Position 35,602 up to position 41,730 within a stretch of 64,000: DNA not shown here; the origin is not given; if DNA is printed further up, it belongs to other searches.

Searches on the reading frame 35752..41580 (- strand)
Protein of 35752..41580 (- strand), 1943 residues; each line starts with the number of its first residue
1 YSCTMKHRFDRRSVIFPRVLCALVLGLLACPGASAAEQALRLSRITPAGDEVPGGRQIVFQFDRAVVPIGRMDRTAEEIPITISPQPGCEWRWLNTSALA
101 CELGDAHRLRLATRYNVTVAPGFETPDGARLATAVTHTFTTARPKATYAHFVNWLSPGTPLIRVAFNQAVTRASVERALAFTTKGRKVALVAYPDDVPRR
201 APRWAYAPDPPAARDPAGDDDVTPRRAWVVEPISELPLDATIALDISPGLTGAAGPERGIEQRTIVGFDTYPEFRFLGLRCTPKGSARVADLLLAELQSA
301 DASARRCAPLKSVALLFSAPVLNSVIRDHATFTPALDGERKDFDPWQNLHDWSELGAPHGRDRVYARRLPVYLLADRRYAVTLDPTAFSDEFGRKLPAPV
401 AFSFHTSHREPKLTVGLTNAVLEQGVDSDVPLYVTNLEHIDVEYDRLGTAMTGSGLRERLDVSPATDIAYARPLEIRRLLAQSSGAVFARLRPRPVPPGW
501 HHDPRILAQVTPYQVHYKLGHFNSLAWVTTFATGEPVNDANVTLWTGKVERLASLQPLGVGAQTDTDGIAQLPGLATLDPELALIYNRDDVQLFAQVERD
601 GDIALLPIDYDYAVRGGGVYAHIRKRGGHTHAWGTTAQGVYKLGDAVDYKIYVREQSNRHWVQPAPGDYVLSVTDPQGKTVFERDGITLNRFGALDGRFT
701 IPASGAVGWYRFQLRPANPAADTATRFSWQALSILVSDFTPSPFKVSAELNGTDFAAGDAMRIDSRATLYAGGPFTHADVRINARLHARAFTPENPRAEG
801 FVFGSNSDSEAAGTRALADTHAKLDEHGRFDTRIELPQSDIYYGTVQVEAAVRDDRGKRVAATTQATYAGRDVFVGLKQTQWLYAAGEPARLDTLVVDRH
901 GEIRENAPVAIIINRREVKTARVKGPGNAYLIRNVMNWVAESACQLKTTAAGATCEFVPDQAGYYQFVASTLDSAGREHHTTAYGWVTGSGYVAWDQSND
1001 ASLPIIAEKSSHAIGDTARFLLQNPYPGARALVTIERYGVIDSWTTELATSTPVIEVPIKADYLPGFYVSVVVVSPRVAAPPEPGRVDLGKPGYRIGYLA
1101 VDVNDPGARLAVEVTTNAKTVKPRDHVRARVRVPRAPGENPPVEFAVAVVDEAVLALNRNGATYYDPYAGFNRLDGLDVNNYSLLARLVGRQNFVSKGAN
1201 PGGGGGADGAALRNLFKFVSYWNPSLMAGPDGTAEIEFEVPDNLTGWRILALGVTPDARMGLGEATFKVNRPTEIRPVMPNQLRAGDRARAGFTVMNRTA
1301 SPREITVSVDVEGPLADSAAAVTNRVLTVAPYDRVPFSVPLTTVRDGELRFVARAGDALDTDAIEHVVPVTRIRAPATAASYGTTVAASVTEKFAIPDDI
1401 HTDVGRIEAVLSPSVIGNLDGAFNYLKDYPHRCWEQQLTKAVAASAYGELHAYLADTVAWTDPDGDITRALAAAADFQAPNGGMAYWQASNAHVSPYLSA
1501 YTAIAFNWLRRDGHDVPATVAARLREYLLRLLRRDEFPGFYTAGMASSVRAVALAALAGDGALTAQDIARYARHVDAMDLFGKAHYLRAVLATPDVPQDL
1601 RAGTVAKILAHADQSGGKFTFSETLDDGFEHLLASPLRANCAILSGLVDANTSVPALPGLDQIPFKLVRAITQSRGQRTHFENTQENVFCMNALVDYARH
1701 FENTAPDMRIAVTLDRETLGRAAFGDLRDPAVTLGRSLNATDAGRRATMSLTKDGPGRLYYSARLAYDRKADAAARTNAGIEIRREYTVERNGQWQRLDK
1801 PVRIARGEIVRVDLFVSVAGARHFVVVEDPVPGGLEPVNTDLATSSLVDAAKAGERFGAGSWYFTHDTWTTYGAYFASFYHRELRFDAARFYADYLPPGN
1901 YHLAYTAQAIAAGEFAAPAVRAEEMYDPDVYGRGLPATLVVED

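Call 31: search_protein_families(library=pfam, proteins=[window:35752-41580:-], max_evalue=0.0001)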
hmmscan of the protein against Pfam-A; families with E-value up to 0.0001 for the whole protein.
window:35752-41580:- (1943 aa): 5 families
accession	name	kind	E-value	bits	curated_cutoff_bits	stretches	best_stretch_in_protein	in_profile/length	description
PF17973.7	bMG10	-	1.5e-28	100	26.2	1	1780-1929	1-131/131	Bacterial Alpha-2-macroglobulin MG10 domain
PF07703.20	A2M_BRD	-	2.4e-17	64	22.7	1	1005-1157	3-140/140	Alpha-2-macroglobulin bait region domain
PF00207.28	A2M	-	1.2e-15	57.5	21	1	1221-1308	3-91/92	Alpha-2-macroglobulin family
PF01835.25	MG2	-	2.2e-10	41.2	32.8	1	633-720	3-86/96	MG2 domain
PF11974.14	bMG3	-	8.6e-06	26.1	34.9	1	515-611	6-88/103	Bacterial alpha-2-macroglobulin MG3 domain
